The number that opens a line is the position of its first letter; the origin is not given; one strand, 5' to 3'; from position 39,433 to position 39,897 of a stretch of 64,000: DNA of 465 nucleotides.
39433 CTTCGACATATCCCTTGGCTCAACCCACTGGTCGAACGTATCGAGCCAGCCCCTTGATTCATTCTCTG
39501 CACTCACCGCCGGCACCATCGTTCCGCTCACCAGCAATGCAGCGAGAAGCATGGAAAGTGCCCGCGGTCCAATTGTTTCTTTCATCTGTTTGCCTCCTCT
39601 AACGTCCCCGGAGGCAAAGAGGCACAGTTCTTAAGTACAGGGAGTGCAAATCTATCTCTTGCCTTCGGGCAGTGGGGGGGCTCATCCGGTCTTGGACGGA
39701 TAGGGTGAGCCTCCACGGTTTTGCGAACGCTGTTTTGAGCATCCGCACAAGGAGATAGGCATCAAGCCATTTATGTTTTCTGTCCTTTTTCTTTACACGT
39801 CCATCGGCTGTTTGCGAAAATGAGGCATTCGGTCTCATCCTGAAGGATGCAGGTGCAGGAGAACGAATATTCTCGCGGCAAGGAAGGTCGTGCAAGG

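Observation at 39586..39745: Conserved ~155-nt 5' leader with an SD-sequestering hairpin and a covarying stem: candidate cis-regulatory RNA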

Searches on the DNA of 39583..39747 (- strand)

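Call 64: build_rna_model(alignment_id=A5, structure=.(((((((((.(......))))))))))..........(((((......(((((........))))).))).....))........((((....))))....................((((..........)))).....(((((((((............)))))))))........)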
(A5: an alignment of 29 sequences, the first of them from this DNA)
Model R1 built from alignment A5 (29 sequences, 179 columns); structure: as given.
model positions 164; base pairs 37; branch points 4; effective number of sequences 1.84; information 0.59 bits per position. Calibrated on 0.2 Mb of random sequence (short: E-values are rough).
structure used (alignment columns):
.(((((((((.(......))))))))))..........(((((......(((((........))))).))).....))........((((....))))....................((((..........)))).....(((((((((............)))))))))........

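Call 65: search_with_rna_model(model_id=R1, sources=[window, L008, L009, L011, L012, L013, L015, L016, L018, L019, L020, L021, L022, L024, L025, L026, L027, L029, L030, L031, L038, L039, L002, L003, L005, L042, L043, L045, L047, L048, L049, L050, L051, L052], max_evalue=0.001, make_alignment=true)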
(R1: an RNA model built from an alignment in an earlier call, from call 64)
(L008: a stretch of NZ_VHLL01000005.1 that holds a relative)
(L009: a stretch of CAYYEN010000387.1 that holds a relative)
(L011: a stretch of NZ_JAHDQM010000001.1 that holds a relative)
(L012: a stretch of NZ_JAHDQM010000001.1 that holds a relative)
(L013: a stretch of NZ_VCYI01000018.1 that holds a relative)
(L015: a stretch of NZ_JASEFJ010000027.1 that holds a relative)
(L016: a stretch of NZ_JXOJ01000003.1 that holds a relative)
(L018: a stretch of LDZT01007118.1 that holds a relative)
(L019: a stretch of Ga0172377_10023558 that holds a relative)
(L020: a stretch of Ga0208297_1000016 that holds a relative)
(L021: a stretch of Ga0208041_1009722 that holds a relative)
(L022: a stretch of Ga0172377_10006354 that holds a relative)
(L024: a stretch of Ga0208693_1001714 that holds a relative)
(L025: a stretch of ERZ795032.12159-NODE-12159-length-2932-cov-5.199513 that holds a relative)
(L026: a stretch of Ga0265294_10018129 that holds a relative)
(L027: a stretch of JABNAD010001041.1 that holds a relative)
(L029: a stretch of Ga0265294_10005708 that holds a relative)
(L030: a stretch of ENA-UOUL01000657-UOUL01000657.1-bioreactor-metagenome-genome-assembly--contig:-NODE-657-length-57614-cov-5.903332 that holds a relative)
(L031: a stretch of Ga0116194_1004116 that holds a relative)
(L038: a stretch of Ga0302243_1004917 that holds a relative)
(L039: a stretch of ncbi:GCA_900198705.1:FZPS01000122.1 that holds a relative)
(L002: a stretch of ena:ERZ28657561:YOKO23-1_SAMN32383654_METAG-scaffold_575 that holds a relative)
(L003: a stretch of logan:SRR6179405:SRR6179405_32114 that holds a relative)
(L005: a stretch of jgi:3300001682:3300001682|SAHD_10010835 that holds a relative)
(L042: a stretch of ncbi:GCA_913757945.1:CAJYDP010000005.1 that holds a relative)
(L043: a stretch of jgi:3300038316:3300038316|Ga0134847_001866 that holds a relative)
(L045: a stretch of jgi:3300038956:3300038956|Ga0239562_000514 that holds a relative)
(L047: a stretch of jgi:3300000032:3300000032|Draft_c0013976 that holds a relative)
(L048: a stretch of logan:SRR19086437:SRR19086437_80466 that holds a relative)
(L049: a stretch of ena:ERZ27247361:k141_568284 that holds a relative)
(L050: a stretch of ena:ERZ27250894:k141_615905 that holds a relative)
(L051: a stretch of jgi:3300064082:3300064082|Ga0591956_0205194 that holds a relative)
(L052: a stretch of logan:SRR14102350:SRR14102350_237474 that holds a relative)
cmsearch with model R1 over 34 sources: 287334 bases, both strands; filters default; matches with E-value up to 0.001: 55.
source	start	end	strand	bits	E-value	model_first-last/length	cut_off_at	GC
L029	8262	8426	+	189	9.5e-49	1-164/164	no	0.56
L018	4301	4465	+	183.7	2.6e-47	1-164/164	no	0.56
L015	3185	3347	+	183.1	3.8e-47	1-164/164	no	0.55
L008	3781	3945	+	182.8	4.6e-47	1-164/164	no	0.55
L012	2963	3125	+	182.6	5.1e-47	1-164/164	no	0.53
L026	1952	2114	+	182.4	6e-47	1-164/164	no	0.55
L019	906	1068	+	182.3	6.3e-47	1-164/164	no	0.55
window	43328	43491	-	180.9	1.5e-46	1-164/164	no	0.55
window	36622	36785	-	179.5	3.6e-46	1-164/164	no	0.57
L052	687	848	+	178.7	5.8e-46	1-164/164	no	0.57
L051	1001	1162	+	178.6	6.1e-46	1-164/164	no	0.55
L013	6494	6659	-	176.4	2.4e-45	1-164/164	no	0.55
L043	3841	4004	+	175.8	3.4e-45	1-164/164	no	0.57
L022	11021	11186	-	175.5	4.1e-45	1-164/164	no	0.58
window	39583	39747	-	175.5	4.1e-45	1-164/164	no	0.56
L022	3948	4112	-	175.5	4.1e-45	1-164/164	no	0.56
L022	7508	7672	-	174.5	7.7e-45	1-164/164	no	0.55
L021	677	840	-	173.7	1.2e-44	1-164/164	no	0.56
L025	2387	2552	-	173.3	1.6e-44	1-164/164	no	0.55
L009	212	377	+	173.1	1.8e-44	1-164/164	no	0.56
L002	2839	3003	+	173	2e-44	1-164/164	no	0.56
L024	2791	2955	+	172.9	2e-44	1-164/164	no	0.56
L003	2839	3003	+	171.8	4e-44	1-164/164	no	0.58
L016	4266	4429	-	171.5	5e-44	1-164/164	no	0.59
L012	5771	5934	+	171.3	5.7e-44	1-164/164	no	0.57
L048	2839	3002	+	169.7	1.4e-43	1-164/164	no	0.57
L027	8049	8213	+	168.2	3.8e-43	1-164/164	no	0.54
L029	7011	7172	+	167.7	5.2e-43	1-164/164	no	0.59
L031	3854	4019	+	166.4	1.2e-42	1-164/164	no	0.55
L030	495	658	-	164.4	4e-42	1-164/164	no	0.59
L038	1183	1346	-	164.4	4e-42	1-164/164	no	0.59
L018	955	1107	+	152.6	5.8e-39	1-164/164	no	0.58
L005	2841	3003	+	146.8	2.1e-37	1-164/164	no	0.56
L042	3853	4004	+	144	1.2e-36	1-164/164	no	0.57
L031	570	735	+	142.2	3.6e-36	1-164/164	no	0.57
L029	3843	3996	+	141.8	4.7e-36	1-164/164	no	0.58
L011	2177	2341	-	140.3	1.2e-35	1-164/164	no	0.59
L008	6137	6302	+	138.2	4.3e-35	1-164/164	no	0.58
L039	3858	4003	+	136.9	9.3e-35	1-164/164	no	0.53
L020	2549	2679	-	117.1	2e-29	1-164/164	no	0.54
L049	1309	1476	+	114.2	1.1e-28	1-164/164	no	0.61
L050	818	985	+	114.2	1.1e-28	1-164/164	no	0.61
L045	3835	4002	+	112.1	4.2e-28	1-164/164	no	0.63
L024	7815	7983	+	111.9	4.8e-28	1-164/164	no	0.56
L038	4766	4933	-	111.5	6.4e-28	1-164/164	no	0.58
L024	11335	11502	+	110.9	9.1e-28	1-164/164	no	0.6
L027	4519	4687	+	104.8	3.8e-26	1-164/164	no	0.56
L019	3652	3813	+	100.1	7.2e-25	1-164/164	no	0.5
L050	3083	3250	+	98.5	1.9e-24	1-164/164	no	0.61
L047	2839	3003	+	97.9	2.8e-24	1-164/164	no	0.57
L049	3598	3765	+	94.6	2.1e-23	1-164/164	no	0.61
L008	827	995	+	83.9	1.6e-20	1-164/164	no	0.59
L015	1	81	+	49.5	2.7e-11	85-164/164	5'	0.51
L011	5011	5180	-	40.2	8.6e-09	1-164/164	no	0.59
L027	1586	1748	+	34.1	3.8e-07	1-164/164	no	0.58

Alignment A6: 55 matches aligned to the model, 226 columns, each read 5' to 3' on its own strand. Consensus structure (alignment columns), stored with it:
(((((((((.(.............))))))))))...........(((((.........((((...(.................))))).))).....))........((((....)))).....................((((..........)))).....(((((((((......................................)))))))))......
